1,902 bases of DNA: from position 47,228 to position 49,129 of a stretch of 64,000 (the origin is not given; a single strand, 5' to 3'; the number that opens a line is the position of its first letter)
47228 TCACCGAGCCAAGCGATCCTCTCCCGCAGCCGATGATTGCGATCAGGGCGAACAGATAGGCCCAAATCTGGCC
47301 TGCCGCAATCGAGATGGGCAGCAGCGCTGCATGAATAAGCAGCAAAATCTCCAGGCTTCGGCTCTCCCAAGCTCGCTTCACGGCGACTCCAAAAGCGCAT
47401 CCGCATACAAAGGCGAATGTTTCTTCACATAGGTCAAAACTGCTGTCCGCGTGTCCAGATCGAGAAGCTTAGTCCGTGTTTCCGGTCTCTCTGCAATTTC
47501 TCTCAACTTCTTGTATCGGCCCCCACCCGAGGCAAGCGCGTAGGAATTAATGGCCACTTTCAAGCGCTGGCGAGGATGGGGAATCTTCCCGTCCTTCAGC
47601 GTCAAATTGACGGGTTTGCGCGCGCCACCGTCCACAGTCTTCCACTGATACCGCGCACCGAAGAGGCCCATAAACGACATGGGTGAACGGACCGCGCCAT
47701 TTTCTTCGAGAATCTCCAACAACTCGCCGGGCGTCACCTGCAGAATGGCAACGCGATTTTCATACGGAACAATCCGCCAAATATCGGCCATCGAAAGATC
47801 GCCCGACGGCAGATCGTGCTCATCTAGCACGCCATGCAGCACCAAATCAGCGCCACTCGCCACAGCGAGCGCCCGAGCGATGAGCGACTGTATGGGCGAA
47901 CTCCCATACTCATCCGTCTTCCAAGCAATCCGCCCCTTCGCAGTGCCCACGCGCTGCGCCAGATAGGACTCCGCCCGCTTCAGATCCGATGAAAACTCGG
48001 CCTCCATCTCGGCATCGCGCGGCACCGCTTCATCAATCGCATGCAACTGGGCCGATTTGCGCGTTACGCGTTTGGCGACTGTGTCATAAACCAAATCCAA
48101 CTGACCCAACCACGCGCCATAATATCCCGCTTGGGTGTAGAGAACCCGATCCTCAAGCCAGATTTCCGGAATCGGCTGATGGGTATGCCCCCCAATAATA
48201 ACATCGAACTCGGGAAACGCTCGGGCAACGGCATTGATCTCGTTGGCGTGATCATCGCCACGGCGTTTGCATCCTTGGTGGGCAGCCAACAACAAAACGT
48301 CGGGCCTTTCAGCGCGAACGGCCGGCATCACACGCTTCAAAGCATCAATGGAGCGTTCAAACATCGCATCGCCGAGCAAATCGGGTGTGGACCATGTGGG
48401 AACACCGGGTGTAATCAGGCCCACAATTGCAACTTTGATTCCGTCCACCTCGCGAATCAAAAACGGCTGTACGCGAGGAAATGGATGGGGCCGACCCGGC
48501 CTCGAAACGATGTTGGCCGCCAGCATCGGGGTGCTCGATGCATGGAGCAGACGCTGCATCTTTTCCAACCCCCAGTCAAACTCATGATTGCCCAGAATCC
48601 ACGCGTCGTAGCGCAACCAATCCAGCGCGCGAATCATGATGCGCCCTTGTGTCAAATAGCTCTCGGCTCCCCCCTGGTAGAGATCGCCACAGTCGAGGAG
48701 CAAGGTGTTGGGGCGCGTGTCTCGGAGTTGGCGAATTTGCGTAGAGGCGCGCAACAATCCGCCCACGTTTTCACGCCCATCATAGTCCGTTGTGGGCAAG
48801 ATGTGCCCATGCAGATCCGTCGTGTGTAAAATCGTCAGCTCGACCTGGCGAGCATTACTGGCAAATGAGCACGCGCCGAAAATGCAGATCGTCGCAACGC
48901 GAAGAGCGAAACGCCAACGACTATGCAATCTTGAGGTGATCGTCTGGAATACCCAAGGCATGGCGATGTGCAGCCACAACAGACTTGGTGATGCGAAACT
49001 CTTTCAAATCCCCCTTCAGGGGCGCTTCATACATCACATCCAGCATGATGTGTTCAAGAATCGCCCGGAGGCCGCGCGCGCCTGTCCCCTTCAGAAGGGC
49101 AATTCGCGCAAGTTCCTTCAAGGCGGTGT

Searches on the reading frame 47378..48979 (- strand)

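Call 44: search_protein_families(library=pfam, proteins=[window:47378-48979:-], max_evalue=0.00001)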
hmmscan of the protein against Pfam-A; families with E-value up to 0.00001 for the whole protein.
window:47378-48979:- (533 aa): 2 families
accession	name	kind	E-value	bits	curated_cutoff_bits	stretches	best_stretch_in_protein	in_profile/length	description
PF02872.23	5_nucleotid_C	-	2e-14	54.4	23.6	1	344-492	2-156/158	5'-nucleotidase, C-terminal domain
PF00149.33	Metallophos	-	6.4e-13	50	21.5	1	49-269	2-191/191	Calcineurin-like phosphoesterase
